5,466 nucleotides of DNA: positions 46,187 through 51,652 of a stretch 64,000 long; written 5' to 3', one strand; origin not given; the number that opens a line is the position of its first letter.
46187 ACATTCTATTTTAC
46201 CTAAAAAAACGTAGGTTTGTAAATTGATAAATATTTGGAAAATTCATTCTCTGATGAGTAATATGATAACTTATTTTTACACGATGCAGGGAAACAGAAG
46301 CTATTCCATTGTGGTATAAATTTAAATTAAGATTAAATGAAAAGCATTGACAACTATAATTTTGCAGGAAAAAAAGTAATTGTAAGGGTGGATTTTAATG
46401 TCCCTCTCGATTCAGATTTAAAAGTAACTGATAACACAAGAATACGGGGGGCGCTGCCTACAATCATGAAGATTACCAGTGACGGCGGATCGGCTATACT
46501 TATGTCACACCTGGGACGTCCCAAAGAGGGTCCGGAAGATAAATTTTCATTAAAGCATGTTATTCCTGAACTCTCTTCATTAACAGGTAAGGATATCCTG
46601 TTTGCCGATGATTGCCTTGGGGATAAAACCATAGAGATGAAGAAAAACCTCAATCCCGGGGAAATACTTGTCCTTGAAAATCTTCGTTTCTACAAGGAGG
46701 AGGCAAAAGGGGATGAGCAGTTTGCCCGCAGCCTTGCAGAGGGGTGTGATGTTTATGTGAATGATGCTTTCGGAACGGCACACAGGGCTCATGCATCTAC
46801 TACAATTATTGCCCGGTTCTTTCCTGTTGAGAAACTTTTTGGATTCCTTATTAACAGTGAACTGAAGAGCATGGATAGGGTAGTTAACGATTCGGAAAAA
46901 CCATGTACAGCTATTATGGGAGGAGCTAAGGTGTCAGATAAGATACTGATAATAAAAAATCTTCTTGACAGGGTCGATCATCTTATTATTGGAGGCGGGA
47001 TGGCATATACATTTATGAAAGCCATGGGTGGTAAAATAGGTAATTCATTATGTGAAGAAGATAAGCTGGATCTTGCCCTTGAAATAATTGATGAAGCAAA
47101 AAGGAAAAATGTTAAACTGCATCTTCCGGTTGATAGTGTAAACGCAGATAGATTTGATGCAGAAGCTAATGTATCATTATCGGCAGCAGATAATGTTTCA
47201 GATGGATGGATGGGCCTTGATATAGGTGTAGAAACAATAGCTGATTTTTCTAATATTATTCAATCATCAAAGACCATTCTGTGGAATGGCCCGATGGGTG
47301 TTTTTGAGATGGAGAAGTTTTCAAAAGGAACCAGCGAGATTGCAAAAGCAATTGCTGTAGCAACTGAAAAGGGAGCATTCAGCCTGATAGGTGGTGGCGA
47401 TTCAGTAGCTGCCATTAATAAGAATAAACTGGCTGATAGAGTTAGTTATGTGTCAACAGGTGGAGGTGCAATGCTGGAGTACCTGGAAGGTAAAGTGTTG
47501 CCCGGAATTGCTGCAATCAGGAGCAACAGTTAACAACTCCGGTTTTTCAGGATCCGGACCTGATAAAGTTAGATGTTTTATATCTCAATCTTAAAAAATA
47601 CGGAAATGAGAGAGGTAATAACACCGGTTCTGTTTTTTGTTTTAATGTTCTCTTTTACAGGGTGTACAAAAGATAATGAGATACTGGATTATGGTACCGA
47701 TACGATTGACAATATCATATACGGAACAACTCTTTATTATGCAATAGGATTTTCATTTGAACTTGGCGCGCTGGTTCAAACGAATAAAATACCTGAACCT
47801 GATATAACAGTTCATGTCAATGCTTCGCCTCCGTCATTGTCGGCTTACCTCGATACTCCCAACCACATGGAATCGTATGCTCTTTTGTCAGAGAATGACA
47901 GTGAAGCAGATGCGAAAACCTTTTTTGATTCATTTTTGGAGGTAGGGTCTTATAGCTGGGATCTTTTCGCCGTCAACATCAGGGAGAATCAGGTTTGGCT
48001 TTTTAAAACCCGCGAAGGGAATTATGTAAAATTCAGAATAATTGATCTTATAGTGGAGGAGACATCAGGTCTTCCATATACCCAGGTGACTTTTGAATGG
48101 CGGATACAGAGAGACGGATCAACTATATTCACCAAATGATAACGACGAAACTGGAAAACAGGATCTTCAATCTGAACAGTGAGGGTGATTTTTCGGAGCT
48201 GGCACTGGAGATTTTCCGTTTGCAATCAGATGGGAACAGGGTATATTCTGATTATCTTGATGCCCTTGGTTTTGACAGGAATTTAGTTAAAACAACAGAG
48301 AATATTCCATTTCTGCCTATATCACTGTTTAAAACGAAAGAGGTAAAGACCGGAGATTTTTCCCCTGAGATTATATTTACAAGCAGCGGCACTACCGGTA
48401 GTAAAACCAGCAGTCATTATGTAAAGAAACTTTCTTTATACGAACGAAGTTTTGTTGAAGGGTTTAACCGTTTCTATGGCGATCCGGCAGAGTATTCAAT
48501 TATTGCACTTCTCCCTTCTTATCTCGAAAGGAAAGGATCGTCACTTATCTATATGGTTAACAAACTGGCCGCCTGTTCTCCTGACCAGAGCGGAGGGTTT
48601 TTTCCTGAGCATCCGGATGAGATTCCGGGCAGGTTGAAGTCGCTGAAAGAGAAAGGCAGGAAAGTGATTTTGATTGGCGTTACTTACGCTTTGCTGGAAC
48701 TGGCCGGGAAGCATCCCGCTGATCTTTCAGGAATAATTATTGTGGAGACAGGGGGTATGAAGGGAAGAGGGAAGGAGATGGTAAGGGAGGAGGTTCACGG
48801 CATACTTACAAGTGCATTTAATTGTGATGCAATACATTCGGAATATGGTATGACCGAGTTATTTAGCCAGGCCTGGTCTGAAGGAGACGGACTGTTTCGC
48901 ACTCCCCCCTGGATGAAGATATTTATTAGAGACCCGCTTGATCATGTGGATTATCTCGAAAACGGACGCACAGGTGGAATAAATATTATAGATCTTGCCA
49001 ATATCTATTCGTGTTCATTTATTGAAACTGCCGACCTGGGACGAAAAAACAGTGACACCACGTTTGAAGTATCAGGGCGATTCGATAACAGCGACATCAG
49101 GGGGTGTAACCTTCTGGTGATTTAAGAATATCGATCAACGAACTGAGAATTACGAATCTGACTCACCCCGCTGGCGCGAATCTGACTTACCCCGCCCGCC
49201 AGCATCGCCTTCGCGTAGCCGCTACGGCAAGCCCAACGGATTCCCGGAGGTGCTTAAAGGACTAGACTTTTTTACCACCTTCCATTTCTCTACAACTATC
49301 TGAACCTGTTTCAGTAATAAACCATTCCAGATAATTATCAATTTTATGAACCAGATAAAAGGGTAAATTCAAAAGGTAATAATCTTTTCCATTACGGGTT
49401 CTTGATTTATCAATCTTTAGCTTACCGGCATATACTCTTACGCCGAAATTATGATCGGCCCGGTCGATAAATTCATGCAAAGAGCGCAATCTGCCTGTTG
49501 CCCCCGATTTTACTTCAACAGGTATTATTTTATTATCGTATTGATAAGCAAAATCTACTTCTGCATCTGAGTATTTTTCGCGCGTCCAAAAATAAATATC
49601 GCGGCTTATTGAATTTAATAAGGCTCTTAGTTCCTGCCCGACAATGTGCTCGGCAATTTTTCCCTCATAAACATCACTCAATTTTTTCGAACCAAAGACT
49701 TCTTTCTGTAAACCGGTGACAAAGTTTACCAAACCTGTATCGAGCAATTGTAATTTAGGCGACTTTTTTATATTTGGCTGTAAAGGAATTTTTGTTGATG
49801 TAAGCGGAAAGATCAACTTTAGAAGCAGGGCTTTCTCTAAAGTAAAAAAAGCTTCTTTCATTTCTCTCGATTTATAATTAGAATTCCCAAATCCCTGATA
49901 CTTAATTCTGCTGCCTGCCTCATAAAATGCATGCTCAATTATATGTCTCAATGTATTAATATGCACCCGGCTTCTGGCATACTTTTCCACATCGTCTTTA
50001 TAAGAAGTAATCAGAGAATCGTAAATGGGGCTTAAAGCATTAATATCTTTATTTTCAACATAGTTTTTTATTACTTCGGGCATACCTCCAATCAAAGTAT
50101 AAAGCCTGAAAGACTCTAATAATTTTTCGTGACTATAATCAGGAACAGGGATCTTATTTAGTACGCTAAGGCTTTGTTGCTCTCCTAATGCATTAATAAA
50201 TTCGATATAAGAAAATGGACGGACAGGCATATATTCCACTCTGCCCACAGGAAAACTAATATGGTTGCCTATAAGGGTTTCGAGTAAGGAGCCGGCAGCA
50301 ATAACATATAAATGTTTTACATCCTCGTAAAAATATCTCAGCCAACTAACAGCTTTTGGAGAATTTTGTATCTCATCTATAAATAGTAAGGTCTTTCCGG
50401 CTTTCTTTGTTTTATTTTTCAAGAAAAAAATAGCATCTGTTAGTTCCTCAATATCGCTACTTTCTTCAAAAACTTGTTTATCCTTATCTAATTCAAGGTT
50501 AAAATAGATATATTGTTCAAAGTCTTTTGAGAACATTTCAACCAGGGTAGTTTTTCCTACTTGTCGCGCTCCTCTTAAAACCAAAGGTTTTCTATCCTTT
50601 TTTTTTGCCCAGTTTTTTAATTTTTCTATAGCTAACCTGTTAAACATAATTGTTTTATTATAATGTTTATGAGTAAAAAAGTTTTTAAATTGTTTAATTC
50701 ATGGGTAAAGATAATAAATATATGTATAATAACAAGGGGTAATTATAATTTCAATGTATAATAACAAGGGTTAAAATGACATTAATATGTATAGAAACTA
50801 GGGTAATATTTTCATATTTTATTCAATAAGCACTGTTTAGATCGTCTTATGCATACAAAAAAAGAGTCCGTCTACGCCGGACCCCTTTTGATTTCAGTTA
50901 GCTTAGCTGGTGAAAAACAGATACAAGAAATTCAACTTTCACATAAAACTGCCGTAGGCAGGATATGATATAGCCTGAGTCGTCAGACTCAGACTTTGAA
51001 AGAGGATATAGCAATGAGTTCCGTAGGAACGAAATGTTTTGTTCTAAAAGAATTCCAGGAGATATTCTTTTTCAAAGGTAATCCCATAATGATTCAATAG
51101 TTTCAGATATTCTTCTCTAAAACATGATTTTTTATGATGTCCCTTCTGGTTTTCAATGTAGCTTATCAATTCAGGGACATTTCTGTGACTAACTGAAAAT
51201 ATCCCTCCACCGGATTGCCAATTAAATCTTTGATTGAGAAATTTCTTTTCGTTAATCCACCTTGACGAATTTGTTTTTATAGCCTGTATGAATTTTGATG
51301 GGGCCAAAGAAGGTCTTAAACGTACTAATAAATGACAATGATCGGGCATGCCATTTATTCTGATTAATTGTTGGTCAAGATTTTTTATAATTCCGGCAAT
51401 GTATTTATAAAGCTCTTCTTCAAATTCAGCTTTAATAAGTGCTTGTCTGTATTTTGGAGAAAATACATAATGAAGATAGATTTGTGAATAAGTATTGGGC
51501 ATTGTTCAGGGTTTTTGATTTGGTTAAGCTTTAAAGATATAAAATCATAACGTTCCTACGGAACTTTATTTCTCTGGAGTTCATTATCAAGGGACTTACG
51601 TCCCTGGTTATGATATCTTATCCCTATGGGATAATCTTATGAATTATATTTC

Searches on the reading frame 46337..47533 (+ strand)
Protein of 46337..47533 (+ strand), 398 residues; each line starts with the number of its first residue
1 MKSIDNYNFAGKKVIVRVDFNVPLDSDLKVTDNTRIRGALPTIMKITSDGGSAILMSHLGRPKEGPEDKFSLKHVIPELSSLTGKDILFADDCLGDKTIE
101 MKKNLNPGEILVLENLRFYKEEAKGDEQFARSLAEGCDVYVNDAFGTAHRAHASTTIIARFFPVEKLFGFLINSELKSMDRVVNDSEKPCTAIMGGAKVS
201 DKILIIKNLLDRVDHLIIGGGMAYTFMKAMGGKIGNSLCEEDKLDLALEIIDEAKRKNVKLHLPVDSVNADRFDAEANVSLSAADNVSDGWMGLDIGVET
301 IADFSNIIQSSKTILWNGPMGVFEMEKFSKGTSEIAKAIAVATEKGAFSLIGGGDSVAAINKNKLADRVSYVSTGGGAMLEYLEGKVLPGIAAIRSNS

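Call 30: search_protein_families(library=pfam, proteins=[window:46337-47533:+])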
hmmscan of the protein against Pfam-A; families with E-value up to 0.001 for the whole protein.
window:46337-47533:+ (398 aa): 1 family
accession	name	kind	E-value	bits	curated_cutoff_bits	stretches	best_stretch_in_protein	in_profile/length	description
PF00162.24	PGK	-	2.7e-156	520.8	27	1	4-386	1-379/379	Phosphoglycerate kinase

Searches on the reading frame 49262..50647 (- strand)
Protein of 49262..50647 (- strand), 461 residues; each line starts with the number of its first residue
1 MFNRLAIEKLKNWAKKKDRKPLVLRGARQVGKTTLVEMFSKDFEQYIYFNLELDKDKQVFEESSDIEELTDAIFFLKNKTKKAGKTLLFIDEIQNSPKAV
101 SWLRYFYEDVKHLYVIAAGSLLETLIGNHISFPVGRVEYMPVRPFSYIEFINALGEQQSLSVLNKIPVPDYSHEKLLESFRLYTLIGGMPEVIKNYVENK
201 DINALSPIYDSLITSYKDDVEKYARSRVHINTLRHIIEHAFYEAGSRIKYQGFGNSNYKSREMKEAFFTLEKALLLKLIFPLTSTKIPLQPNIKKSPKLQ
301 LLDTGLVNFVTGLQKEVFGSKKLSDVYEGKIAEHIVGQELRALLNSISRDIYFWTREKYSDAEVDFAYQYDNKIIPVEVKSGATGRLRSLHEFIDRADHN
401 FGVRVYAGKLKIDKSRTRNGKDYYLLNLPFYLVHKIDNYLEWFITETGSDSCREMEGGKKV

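Call 30: search_protein_families(library=pfam, proteins=[window:49262-50647:-])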
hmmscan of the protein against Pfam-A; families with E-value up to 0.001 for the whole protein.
window:49262-50647:- (461 aa): 3 families
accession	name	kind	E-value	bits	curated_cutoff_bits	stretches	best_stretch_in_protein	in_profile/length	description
PF13173.12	AAA_14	-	3.3e-27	95.5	27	1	19-150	2-128/129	AAA domain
PF13635.12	DUF4143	-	7e-22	78.3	28.1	1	218-382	2-160/160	Domain of unknown function (DUF4143)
PF01637.24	ATPase_2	-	4.8e-07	30.3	33.2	1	5-49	6-53/225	ATPase domain predominantly from Archaea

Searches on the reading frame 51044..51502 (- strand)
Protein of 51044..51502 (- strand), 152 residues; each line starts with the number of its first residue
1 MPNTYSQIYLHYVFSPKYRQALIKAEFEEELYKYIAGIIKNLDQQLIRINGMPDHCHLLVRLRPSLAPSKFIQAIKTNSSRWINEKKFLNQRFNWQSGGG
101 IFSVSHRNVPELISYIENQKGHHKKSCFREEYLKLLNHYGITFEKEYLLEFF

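Call 30: search_protein_families(library=pfam, proteins=[window:51044-51502:-])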
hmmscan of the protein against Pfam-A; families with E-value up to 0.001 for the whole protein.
window:51044-51502:- (152 aa): 1 family
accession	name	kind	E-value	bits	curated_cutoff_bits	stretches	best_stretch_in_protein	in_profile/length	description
PF01797.21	Y1_Tnp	-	4.8e-29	101.4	23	1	5-119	2-121/121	Transposase IS200 like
